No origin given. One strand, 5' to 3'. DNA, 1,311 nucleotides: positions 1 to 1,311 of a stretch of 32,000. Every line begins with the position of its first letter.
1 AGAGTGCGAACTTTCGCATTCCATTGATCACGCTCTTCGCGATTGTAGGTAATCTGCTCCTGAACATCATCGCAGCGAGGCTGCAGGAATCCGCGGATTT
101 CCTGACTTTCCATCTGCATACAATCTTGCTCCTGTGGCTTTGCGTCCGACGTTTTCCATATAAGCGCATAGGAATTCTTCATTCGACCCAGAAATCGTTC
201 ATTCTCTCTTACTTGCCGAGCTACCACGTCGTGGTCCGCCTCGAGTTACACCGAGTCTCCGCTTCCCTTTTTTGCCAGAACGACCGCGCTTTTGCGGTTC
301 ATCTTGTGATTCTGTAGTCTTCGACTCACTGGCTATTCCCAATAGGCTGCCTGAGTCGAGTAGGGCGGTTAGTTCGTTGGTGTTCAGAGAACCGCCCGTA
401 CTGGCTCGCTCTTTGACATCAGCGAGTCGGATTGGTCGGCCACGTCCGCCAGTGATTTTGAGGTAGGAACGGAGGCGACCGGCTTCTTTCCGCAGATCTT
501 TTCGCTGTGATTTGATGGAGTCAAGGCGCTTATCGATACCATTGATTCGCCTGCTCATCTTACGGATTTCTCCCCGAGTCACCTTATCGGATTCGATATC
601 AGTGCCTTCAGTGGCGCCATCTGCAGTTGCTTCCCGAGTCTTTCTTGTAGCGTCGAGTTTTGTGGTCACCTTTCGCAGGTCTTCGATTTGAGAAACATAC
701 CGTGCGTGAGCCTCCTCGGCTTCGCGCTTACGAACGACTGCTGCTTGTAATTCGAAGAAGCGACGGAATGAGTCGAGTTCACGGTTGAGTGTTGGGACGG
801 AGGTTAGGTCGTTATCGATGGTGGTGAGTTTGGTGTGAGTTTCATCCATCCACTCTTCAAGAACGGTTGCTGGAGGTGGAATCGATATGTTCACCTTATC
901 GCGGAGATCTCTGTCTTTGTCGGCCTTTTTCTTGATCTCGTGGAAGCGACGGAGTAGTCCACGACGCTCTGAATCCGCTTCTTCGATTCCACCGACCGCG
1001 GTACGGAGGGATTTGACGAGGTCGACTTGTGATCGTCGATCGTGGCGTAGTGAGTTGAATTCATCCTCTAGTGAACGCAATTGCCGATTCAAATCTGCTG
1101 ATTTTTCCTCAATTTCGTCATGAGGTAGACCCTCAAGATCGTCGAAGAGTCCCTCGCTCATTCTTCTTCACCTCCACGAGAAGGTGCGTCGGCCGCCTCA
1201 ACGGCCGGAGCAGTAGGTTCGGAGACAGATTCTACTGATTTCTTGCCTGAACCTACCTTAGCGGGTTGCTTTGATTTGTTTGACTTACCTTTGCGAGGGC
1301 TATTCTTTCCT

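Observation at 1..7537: Three to four paralogous coiled-coil (COG1340-like) genes bracket a surface/membrane module: a candidate uncharacterised envelope-scaffold system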

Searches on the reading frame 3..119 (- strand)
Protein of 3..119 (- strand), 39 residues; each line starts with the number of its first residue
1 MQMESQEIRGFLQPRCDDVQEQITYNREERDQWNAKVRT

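Call 3: search_protein_families(library=pfam, proteins=[window:3-119:-], max_evalue=0.1)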
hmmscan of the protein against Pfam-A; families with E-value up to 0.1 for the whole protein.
window:3-119:- (39 aa): 0 families

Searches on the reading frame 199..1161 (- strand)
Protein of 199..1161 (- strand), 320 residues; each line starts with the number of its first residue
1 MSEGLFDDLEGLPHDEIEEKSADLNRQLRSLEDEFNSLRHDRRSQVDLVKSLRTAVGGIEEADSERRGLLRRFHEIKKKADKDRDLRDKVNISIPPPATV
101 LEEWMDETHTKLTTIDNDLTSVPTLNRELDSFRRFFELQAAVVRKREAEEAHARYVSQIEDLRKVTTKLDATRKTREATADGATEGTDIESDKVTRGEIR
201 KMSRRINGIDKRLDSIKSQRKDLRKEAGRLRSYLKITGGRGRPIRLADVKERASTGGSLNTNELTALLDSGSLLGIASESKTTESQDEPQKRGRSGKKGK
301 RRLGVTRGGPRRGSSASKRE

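Call 3: search_protein_families(library=pfam, proteins=[window:199-1161:-], max_evalue=0.1)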
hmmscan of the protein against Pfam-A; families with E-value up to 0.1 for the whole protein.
window:199-1161:- (320 aa): 5 families
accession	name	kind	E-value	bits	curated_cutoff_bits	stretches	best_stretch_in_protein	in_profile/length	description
PF16043.11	DUF4795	-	0.00058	19.8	34.8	1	15-129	10-122/208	Domain of unknown function (DUF4795)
PF01920.25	Prefoldin_2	-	0.011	16.2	27.6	0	203-235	68-100/106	Prefoldin subunit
PF07926.17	TPR_MLP1_2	-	0.015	15.8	36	0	151-223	51-122/129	TPR/MLP1/MLP2-like protein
PF10046.14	BLOC1_2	-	0.029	15.2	33.4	0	201-231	31-61/96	Biogenesis of lysosome-related organelles complex-1 subunit 2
PF02646.22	RmuC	-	0.067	12.7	26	0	194-241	21-67/291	RmuC family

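Call 4: search_protein_families(library=ncbifam, proteins=[window:199-1161:-], max_evalue=0.1)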
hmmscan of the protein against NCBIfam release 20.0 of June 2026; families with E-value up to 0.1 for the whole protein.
window:199-1161:- (320 aa): 11 families
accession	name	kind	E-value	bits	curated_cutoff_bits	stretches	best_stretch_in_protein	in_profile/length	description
NF045487.1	ASRP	equivalog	7.1e-06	24.9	300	2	15-132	334-451/593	archaea-specific SMC-related protein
NF003034.1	PRK03918.1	equivalog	1.1e-05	23.6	700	1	16-232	218-426/878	DNA double-strand break repair ATPase Rad50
TIGR04265.1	bac_cardiolipin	equivalog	3.1e-05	23.1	290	1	109-173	401-465/483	cardiolipin synthase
TIGR02168.1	SMC_prok_B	equivalog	9.3e-05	20.3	567.35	1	16-230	697-915/1181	chromosome segregation protein SMC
NF041035.1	Rad50_Halo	equivalog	0.00019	19.9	1000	1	8-234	460-690/883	DNA double-strand break repair ATPase Rad50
TIGR02169.1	SMC_prok_A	equivalog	0.00021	19.1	729.4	1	17-232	673-890/1165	chromosome segregation protein SMC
TIGR04211.1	SH3_and_anchor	equivalog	0.00087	18.9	65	0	142-231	58-152/198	TIGR04211 family SH3 domain-containing protein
NF002572.0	PRK02224.1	equivalog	0.0013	17.2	1087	1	15-235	471-691/888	DNA double-strand break repair ATPase Rad50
NF041751.2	sbcc_Staph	equivalog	0.0085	14.1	920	1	22-225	268-459/1007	exonuclease subunit SbcC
NF041034.1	Rad50_Sulf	equivalog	0.045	11.6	1000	1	16-225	209-413/872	DNA double-strand break repair ATPase Rad50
NF040877.1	SE1832_fam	equivalog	0.061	13.3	45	0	19-40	28-49/51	SE1832 family protein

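Call 11: find_homologous_proteins(query=window:199-1161:-)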
Query window:199-1161:- (320 aa): 265 proteins with E <= 0.001 among 5077 candidates; the best 120 are listed.
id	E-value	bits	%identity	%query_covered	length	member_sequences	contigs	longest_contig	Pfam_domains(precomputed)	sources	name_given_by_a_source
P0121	1.0e-195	667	100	100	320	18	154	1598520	-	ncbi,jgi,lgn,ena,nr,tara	ncbi:MAG: hypothetical protein CMA06_05905 [Euryarchaeota archaeon]|nr:hypothetical protein [Euryarc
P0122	4.6e-195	665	100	100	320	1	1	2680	-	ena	-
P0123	2.0e-194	663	99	100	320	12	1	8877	-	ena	-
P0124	3.4e-194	662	99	100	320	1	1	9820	-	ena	-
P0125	1.8e-187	640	95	100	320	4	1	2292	-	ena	-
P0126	1.0e-186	638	96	100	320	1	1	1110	-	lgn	-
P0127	7.9e-183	625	94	100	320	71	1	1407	-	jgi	jgi:chromosome segregation ATPase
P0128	7.1e-160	550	82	100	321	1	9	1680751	-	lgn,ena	-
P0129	3.0e-151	521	77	100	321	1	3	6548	-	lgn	-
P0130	4.6e-151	521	77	100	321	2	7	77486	-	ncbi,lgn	-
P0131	4.4e-149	514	76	100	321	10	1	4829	-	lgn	-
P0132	8.9e-149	513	78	100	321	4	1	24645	-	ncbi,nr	ncbi:MAG: hypothetical protein VYB30_01990 [Candidatus Thermoplasmatota archaeon]|nr:hypothetical pr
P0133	2.6e-144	499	76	100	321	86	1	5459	-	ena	-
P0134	1.9e-143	496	75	100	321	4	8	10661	PF16043.12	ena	-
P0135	2.6e-143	495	75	100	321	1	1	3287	PF16043.12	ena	-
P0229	3.0e-94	334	55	99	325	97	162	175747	-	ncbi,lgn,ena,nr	ncbi:MAG: hypothetical protein CM1200mP32_08530 [Methanobacteriota archaeon]|nr:MAG: hypothetical pr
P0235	1.2e-92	329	52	99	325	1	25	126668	-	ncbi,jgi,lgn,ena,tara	jgi:ABC-type phosphate transport system auxiliary subunit|tara:strand:+ start:675 stop:1652 length:9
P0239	8.4e-92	326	53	100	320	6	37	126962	-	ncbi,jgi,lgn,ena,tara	tara:strand:+ start:604 stop:1566 length:963 start_codon:yes stop_codon:yes gene_type:complete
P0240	9.1e-92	326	49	100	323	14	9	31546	-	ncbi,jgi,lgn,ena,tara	jgi:chromosome segregation ATPase|tara:strand:- start:113 stop:1084 length:972 start_codon:yes stop_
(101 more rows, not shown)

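Call 19: find_encoding_contigs(protein=P0229, flank=10000, max_places=2)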
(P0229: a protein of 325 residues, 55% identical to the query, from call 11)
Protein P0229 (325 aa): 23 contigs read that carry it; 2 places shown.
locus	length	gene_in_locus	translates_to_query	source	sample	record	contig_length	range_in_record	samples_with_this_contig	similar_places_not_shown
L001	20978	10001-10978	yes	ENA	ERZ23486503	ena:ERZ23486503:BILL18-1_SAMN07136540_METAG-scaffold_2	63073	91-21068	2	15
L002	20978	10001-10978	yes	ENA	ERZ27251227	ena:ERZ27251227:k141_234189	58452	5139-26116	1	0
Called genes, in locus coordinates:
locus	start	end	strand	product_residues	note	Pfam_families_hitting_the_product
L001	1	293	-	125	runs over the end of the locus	PF01503:PRA-PH (weak), PF03819:MazG (weak)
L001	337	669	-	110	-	-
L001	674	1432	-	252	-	PF01048:PNP_UDP_1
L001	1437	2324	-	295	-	PF01015:Ribosomal_S3Ae, PF02037:SAP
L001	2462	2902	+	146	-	PF01877:RNA_binding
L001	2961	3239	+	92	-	PF12797:Fer4_2 (faint), PF12837:Fer4_6 (faint), PF13237:Fer4_10 (weak), PF12838:Fer4_7 (weak), PF13187:Fer4_9 (weak), PF13484:Fer4_16 (faint), PF00037:Fer4 (weak)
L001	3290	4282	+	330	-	PF01680:SOR_SNZ, PF05690:ThiG (weak)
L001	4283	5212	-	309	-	PF23435:DUF7121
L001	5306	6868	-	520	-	-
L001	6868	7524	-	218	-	PF01325:Fe_dep_repress, PF02742:Fe_dep_repr_C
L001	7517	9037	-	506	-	-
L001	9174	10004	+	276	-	PF23435:DUF7121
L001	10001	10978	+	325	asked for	-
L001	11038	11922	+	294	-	PF23435:DUF7121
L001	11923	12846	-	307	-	-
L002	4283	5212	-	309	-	PF23435:DUF7121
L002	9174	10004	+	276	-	PF23435:DUF7121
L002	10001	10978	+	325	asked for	-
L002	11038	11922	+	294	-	PF23435:DUF7121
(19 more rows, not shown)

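Call 20: find_encoding_contigs(protein=P0239, flank=10000, max_places=2)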
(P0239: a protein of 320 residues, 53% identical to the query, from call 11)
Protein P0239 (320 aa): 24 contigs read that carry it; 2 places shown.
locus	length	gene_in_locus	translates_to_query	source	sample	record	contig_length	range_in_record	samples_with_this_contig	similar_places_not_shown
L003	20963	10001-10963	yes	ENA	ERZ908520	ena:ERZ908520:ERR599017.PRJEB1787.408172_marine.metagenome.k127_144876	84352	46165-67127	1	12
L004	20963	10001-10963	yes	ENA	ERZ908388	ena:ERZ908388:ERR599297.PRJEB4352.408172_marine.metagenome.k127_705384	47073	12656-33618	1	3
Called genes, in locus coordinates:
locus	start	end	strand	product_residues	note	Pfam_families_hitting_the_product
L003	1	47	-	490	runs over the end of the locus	-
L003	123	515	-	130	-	PF01503:PRA-PH (weak), PF03819:MazG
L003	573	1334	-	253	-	PF01048:PNP_UDP_1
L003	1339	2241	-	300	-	PF01015:Ribosomal_S3Ae, PF02037:SAP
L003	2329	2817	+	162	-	-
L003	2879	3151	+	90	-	PF12797:Fer4_2 (faint), PF13237:Fer4_10 (weak), PF12838:Fer4_7 (weak), PF13187:Fer4_9 (weak), PF13484:Fer4_16 (faint), PF00037:Fer4, PF12837:Fer4_6 (weak)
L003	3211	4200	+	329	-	PF01680:SOR_SNZ, PF01207:Dus (faint), PF05690:ThiG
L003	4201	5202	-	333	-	PF23435:DUF7121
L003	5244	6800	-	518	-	-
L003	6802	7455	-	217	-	PF01325:Fe_dep_repress, PF02742:Fe_dep_repr_C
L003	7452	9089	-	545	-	-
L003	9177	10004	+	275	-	PF23435:DUF7121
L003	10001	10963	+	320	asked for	-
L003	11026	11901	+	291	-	PF23435:DUF7121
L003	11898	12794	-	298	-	-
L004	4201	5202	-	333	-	PF23435:DUF7121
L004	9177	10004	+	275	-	PF23435:DUF7121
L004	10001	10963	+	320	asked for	-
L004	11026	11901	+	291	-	PF23435:DUF7121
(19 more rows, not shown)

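Call 30: find_encoding_contigs(protein=P0121, flank=10000, max_places=3)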
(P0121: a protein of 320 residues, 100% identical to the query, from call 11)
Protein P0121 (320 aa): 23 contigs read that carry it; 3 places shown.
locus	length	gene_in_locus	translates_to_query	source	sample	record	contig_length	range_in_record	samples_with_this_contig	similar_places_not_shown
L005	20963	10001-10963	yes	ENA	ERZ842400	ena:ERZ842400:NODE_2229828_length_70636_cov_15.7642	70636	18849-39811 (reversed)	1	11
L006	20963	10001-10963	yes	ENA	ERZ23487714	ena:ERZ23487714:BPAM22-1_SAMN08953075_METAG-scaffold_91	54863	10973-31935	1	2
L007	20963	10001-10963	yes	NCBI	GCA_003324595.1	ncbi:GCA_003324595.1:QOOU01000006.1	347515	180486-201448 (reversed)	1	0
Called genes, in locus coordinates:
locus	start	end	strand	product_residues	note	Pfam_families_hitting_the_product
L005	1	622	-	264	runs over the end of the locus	PF01048:PNP_UDP_1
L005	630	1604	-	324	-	PF01015:Ribosomal_S3Ae, PF02037:SAP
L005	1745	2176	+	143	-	PF01877:RNA_binding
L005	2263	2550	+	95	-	PF13183:Fer4_8 (faint), PF14697:Fer4_21 (faint), PF12797:Fer4_2 (faint), PF12837:Fer4_6 (faint), PF12838:Fer4_7 (weak), PF13187:Fer4_9 (weak), PF13237:Fer4_10 (weak), PF00037:Fer4, +1 more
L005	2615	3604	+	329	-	PF01680:SOR_SNZ, PF05690:ThiG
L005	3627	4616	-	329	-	PF23435:DUF7121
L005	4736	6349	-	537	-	-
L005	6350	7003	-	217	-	PF01325:Fe_dep_repress, PF02742:Fe_dep_repr_C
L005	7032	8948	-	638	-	PF07705:CARDB (faint)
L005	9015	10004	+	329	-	PF23435:DUF7121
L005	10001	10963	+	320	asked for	-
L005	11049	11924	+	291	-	PF23435:DUF7121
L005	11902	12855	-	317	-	-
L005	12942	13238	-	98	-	PF01248:Ribosomal_L7Ae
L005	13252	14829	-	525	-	PF04998:RNA_pol_Rpb1_5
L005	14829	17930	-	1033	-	PF04997:RNA_pol_Rpb1_1, PF00623:RNA_pol_Rpb1_2, PF04983:RNA_pol_Rpb1_3, PF05000:RNA_pol_Rpb1_4, PF04998:RNA_pol_Rpb1_5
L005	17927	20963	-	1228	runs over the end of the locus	PF04563:RNA_pol_Rpb2_1, PF04561:RNA_pol_Rpb2_2, PF04565:RNA_pol_Rpb2_3, PF04566:RNA_pol_Rpb2_4, PF04567:RNA_pol_Rpb2_5, PF00562:RNA_pol_Rpb2_6, PF04560:RNA_pol_Rpb2_7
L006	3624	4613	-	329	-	PF23435:DUF7121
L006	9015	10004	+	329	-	PF23435:DUF7121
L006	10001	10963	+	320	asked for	-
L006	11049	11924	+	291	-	PF23435:DUF7121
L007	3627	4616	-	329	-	PF23435:DUF7121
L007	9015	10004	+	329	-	PF23435:DUF7121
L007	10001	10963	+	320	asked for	-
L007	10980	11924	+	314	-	PF23435:DUF7121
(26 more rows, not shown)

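Call 39: predict_structure(alignment_id=A2)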
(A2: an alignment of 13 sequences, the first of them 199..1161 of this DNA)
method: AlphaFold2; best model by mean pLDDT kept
length: 320 residues; sequences in the alignment: 13
mean_pLDDT: 78.4   pTM: 0.52
mean pLDDT of the five models: 78.4, 77.7, 77.6, 77.2, 75.3
residues with pLDDT >= 90: 117; 70-90: 126; 50-70: 38; < 50: 39
segments of 3 or more residues with pLDDT < 50: 279-297, 302-310, 312-314, 317-320
pLDDT, mean of each block of 10 residues (from residue 1): 65 84 93 96 93 92 94 96 88 72 82 69 67 84 86 93 95 90 83 87 94 96 90 74 68 76 70 54 36 44 47 49
secondary structure, 60 per line:
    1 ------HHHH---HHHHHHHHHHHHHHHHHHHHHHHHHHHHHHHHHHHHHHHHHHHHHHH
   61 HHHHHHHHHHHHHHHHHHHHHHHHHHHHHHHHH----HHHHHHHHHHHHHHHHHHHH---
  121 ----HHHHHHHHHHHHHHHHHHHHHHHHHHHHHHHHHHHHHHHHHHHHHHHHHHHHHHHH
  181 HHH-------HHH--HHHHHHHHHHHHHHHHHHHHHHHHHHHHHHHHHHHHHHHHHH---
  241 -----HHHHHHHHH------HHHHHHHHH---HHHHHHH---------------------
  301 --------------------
elements in order: H7-10 H14-93 H98-117 H125-183 H196-237 H246-254 H261-269 H273-279

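Call 44: find_encoding_contigs(protein=P0240, flank=10000, max_places=1)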
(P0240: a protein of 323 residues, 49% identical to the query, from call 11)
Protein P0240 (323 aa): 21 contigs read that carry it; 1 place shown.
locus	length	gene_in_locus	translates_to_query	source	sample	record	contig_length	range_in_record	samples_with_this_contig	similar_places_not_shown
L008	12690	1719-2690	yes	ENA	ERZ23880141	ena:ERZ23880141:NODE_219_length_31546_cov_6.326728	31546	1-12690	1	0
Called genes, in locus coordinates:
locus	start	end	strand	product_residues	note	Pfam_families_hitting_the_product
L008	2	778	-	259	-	?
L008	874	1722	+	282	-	PF23435:DUF7121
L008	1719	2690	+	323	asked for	-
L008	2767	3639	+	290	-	PF23435:DUF7121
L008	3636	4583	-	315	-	-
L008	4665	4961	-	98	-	PF01248:Ribosomal_L7Ae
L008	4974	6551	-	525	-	PF04998:RNA_pol_Rpb1_5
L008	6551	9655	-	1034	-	PF04997:RNA_pol_Rpb1_1, PF00623:RNA_pol_Rpb1_2, PF04983:RNA_pol_Rpb1_3, PF05000:RNA_pol_Rpb1_4, PF04998:RNA_pol_Rpb1_5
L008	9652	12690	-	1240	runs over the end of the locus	PF04563:RNA_pol_Rpb2_1, PF04561:RNA_pol_Rpb2_2, PF04565:RNA_pol_Rpb2_3, PF04566:RNA_pol_Rpb2_4, PF04567:RNA_pol_Rpb2_5, PF00562:RNA_pol_Rpb2_6, PF04560:RNA_pol_Rpb2_7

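Call 45: find_encoding_contigs(protein=P0235, flank=10000, max_places=1)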
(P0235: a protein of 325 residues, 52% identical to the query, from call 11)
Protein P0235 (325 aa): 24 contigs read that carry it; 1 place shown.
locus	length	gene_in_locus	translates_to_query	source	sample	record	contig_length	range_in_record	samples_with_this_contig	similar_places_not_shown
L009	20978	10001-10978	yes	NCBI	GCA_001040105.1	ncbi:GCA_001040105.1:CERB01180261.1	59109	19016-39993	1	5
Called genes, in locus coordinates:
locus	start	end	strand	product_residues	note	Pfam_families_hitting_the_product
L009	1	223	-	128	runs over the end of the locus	PF01503:PRA-PH (faint), PF03819:MazG (weak)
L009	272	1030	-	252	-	PF01048:PNP_UDP_1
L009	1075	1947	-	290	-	PF01015:Ribosomal_S3Ae, PF02037:SAP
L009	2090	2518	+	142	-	PF01877:RNA_binding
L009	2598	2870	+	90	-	PF12797:Fer4_2 (faint), PF12837:Fer4_6 (faint), PF13237:Fer4_10 (weak), PF14697:Fer4_21 (faint), PF25160:LdpA_Fe-S-bd (weak), PF12838:Fer4_7 (weak), PF13187:Fer4_9 (weak), PF00037:Fer4, +2 more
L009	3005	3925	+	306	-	PF01680:SOR_SNZ, PF01207:Dus (faint), PF05690:ThiG (weak)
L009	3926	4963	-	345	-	PF23435:DUF7121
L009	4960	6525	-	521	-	-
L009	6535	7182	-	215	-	PF01325:Fe_dep_repress, PF02742:Fe_dep_repr_C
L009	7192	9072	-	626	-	PF07705:CARDB (faint)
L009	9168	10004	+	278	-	PF23435:DUF7121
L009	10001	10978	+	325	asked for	-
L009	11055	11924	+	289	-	PF23435:DUF7121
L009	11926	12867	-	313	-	-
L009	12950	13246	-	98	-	PF01248:Ribosomal_L7Ae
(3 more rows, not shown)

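Call 55: search_protein_families(library=pfam, proteins=[L005:11049-11924:+, L005:11902-12855:-], max_evalue=0.01)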
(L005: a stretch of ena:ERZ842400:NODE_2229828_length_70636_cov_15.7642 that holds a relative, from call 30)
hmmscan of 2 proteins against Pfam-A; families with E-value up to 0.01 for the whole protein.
L005:11049-11924:+ (291 aa): 2 families
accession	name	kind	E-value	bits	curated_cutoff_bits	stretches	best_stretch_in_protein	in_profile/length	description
PF23435.1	DUF7121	-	6.7e-08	32.7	29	1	65-290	74-303/307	Family of unknown function (DUF7121)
PF17098.10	Wtap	-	0.0004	20.8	35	0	33-86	92-150/155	WTAP/Mum2p family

L005:11902-12855:- (317 aa): 0 families

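Call 77: search_protein_families(library=pfam, alignment_id=A6, max_evalue=0.01)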
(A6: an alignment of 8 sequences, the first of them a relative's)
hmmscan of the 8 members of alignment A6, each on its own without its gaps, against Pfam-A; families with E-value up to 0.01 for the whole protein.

A. member 1, L005:4736-6349:- (537 aa): 0 families

B. families by the number of members that match (of 8 scanned): 1 family
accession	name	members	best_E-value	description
PF19471.4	DUF6008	1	0.00018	Family of unknown function (DUF6008)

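Call 87: search_protein_families(library=padloc, proteins=[window:199-1161:-, L005:4736-6349:-, L005:11049-11924:+], max_evalue=0.001)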
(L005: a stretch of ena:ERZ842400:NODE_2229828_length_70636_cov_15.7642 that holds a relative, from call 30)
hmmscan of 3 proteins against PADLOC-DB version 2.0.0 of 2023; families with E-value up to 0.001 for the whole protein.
window:199-1161:- (320 aa): 5 families
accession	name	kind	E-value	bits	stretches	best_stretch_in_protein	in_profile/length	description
PDLC03859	LmuB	-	2.8e-05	21.5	1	16-232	273-409/611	-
PDLC03863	LmuB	-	7.2e-05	19.6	0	12-83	225-298/610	-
PDLC03865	LmuB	-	0.00019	17.7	1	18-231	238-436/1007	-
PDLC00551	JetC2|JetC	-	0.00045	16.2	1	16-232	752-963/1365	DUF3584 domain; MukB-like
PDLC00513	JetC1|JetC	-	0.00084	15.5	0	26-121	634-732/1140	DUF3584 domain; MukB-like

L005:4736-6349:- (537 aa): 0 families

L005:11049-11924:+ (291 aa): 1 family
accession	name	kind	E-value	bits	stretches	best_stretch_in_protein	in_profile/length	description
PDLC00581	JetC3|JetC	-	0.0005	16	1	45-250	732-925/1473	DUF3584 domain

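Call 92: fold_search(model_id=the predicted structure, library=pdb)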
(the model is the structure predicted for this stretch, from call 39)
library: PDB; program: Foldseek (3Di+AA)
matches with E <= 10: 719; with E <= 0.001: 0
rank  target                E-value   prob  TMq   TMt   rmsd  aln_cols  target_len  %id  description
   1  5xg2                  1.9e-03  1.00  0.34  0.45   9.2       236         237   14  Crystal structure of a coiled-coil segment (residues 345-468 and 694-814) of Pyrococcus yayanosii Smc (released 2017-06-07)
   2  4mu6                  8.2e-03  0.93  0.22  0.24  14.3       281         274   15  Crystal Structure of the N-terminal domain of Effector Protein LegC3 from Legionella pneumophila (released 2013-12-11)
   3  6djl_E                1.3e-02  0.98  0.22  0.28  30.8       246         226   14  Crystal structure of the Rab11 GEF SH3BP5 bound to nucleotide free Rab11A (released 2018-09-26)
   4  6ixf_A                1.3e-02  0.99  0.22  0.29  23.9       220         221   14  Crystal structure of SeMet apo SH3BP5 (P41) (released 2019-03-20)
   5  4ilo_A                1.4e-02  0.98  0.20  0.26  16.7       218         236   12  2.12A resolution structure of CT398 from Chlamydia trachomatis (released 2014-01-01)
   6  6ixe                  1.5e-02  1.00  0.25  0.34  24.9       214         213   14  Crystal structure of SeMet apo SH3BP5 (I41) (released 2019-03-20)
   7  6ixg_A                1.5e-02  0.99  0.23  0.29  23.6       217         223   15  Crystal structure of native apo SH3BP5 (P41) (released 2019-03-20)
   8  8i4v_A                1.5e-02  0.72  0.18  0.19  25.4       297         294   13  Cryo-EM structure of 5-subunit Smc5/6 arm region (released 2024-06-26)
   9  8tqe_A                1.5e-02  0.69  0.17  0.04  19.3       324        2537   11  XptA2 wild type (released 2023-09-27)
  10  6djl_B                1.7e-02  0.99  0.23  0.30  26.4       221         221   15  Crystal structure of the Rab11 GEF SH3BP5 bound to nucleotide free Rab11A (released 2018-09-26)
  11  3vkg_A                1.9e-02  1.00  0.41  0.06   9.3       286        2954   12  X-ray structure of an MTBD truncation mutant of dynein motor domain (released 2012-03-14)
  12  9c4k_B                2.0e-02  0.85  0.21  0.07  16.6       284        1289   15  Yersinia entomophaga holotoxin complex in prepore conformation (released 2025-12-31)
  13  8tv0_A                2.0e-02  0.66  0.17  0.03  20.9       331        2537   11  XptA2 wild type (released 2023-09-27)
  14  7nyw_B                2.1e-02  0.94  0.21  0.10  35.0       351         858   13  Cryo-EM structure of the MukBEF-MatP-DNA head module (released 2021-07-07)
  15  6rw8_A                2.3e-02  0.77  0.19  0.04  17.9       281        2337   11  Cryo-EM structure of Xenorhabdus nematophila XptA1 (released 2019-10-23)
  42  5nnv_D                8.4e-02  0.84  0.22  0.26  13.8       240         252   14  Structure of a Bacillus subtilis Smc coiled coil middle fragment (released 2017-06-21)
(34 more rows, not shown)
